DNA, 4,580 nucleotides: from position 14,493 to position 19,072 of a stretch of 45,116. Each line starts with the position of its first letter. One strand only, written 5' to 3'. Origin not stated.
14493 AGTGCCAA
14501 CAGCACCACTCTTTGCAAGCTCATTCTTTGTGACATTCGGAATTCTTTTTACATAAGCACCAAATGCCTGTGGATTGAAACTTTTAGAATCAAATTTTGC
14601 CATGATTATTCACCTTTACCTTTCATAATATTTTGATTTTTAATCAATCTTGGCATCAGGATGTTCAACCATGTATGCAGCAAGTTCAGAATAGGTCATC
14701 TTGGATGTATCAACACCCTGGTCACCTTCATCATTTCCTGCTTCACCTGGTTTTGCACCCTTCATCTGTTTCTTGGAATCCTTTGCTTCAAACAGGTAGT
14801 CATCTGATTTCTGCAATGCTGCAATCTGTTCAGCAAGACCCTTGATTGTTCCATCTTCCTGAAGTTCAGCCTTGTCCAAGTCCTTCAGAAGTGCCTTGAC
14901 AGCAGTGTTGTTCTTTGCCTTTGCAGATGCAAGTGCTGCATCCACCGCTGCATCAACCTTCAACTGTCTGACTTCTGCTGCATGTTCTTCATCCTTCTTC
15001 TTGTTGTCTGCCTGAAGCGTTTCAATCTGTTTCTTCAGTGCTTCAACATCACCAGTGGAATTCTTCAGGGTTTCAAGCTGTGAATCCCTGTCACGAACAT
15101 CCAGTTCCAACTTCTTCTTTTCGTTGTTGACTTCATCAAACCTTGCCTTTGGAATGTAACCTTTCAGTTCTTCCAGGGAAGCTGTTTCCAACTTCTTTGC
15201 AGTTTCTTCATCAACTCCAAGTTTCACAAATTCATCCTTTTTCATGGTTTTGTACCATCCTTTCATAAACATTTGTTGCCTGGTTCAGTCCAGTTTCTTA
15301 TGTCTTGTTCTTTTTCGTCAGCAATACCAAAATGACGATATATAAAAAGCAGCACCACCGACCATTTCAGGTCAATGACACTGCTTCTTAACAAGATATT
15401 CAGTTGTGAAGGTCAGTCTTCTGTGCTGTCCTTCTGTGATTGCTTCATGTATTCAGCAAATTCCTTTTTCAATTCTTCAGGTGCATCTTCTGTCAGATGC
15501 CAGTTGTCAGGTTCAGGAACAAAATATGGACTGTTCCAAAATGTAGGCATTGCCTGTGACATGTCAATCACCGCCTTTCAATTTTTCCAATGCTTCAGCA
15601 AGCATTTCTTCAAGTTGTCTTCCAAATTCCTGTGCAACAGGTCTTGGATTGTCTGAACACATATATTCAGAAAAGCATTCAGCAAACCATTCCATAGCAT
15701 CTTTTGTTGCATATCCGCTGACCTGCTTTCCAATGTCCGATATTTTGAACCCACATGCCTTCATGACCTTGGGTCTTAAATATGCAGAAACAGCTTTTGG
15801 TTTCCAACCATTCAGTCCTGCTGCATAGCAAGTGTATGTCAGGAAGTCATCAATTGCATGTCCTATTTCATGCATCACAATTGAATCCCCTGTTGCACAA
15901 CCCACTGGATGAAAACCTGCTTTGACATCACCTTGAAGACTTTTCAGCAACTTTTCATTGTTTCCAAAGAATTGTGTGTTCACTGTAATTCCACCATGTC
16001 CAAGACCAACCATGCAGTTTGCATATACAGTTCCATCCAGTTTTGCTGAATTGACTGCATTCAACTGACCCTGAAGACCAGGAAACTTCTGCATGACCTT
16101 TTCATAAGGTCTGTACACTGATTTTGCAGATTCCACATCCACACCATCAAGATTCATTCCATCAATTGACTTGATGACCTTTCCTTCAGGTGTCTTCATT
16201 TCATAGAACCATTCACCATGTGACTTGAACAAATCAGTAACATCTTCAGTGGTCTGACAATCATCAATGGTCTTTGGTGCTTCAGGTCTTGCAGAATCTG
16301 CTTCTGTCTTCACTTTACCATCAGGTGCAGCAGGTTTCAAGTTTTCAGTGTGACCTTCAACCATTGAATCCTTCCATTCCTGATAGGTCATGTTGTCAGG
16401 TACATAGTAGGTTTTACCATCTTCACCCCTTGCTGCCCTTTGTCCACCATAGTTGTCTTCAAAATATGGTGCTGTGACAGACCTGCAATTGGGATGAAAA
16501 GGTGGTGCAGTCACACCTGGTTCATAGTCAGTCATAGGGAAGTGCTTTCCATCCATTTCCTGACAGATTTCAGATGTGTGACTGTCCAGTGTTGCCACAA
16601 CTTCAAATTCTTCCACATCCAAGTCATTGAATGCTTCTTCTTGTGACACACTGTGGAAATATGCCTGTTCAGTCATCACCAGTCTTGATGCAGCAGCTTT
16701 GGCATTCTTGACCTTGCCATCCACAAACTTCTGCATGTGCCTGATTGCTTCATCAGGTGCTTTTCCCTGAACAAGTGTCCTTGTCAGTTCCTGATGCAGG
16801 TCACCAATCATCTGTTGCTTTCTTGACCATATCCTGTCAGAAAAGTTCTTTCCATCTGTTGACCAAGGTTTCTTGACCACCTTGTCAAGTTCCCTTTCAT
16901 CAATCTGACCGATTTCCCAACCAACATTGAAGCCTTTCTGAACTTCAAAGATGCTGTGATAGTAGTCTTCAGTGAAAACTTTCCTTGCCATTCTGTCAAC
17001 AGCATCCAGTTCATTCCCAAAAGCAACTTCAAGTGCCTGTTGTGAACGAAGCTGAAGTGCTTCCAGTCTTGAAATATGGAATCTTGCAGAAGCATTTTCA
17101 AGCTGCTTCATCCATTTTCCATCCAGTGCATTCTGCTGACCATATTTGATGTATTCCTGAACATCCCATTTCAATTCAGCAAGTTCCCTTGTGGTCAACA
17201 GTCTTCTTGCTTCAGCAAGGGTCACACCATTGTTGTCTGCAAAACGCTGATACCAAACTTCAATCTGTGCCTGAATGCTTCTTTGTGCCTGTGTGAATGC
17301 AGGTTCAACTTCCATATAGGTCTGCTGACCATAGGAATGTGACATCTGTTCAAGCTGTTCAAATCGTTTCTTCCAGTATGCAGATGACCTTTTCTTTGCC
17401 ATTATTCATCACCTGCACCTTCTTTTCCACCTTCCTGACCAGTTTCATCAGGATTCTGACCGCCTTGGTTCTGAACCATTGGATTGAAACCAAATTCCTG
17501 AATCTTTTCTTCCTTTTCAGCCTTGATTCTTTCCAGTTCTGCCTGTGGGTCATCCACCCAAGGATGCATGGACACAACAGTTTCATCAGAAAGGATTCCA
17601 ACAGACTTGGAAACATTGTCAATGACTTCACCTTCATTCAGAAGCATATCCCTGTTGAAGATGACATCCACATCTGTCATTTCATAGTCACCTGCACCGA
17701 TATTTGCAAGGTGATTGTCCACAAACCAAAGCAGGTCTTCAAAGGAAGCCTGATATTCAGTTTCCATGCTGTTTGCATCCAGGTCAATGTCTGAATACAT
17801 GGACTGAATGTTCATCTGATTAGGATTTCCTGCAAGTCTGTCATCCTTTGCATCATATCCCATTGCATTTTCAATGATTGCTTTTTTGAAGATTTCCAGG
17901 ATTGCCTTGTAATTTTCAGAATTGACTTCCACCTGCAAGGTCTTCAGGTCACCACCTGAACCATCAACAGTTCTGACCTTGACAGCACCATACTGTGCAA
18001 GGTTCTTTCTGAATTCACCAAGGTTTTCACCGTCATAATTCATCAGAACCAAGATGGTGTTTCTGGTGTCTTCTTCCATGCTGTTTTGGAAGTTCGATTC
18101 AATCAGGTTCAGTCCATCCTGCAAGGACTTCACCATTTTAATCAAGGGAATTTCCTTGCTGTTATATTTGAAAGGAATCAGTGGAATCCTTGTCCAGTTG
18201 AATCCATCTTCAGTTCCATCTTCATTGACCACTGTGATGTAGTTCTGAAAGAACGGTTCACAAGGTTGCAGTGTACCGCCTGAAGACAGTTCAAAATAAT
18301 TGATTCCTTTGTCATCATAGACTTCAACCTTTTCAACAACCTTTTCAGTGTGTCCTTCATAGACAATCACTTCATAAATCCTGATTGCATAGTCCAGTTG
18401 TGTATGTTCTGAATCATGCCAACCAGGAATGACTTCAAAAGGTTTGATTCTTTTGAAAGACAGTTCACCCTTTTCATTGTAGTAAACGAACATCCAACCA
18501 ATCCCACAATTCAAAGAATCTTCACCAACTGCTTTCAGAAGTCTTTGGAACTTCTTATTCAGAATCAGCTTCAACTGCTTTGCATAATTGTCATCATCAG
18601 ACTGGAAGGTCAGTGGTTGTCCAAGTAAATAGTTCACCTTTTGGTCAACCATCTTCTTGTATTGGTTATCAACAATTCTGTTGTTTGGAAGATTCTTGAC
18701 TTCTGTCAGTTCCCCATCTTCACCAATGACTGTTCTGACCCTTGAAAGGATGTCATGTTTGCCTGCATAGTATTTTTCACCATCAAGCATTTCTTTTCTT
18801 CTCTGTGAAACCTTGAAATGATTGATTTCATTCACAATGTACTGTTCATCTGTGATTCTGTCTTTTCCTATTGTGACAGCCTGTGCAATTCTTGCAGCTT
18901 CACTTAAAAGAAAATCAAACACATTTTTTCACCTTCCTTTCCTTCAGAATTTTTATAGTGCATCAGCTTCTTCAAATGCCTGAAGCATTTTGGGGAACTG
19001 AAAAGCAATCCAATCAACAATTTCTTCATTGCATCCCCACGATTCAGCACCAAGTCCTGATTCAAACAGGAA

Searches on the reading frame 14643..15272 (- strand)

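Call 87: search_protein_families(library=pfam, proteins=[window:14643-15272:-], max_evalue=0.001)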
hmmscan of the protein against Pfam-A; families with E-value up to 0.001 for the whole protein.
window:14643-15272:- (210 aa): 1 family
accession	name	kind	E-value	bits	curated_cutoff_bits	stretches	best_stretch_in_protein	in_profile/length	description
PF06810.17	Phage_scaffold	-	2.5e-40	138.6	35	1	10-181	1-169/170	Phage capsid assembly scaffolding protein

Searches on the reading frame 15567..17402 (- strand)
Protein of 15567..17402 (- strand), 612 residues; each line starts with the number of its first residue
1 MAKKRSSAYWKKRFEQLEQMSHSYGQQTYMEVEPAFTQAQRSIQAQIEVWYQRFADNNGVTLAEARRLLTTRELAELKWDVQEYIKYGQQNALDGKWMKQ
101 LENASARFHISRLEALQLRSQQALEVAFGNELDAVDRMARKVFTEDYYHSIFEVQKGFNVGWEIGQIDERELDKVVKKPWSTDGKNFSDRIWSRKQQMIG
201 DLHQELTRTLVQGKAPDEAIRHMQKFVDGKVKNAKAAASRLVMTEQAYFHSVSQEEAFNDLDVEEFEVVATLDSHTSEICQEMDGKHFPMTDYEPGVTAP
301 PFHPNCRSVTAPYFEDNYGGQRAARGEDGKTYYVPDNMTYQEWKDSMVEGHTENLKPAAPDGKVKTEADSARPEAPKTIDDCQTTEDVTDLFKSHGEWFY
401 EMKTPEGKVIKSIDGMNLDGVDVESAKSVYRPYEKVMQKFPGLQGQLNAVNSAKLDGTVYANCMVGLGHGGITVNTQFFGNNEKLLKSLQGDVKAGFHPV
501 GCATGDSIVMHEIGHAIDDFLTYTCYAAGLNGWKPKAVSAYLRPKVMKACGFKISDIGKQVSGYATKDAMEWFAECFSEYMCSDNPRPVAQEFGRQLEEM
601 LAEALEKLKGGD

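Call 87: search_protein_families(library=pfam, proteins=[window:15567-17402:-], max_evalue=0.001)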
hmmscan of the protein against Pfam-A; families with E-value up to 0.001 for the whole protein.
window:15567-17402:- (612 aa): 1 family
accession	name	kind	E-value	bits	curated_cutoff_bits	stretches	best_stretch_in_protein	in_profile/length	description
PF04233.19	Phage_Mu_F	-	8.1e-13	49.5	29.6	1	202-310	3-111/112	Phage Mu protein F like protein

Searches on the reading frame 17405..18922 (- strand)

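Call 87: search_protein_families(library=pfam, proteins=[window:17405-18922:-], max_evalue=0.001)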
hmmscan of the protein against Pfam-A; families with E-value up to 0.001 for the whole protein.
window:17405-18922:- (506 aa): 1 family
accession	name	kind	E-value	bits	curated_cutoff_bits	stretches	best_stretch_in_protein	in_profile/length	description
PF05133.19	SPP1_portal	-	2.5e-99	333.5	25.5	1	39-475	9-415/416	Phage portal protein, SPP1 Gp6-like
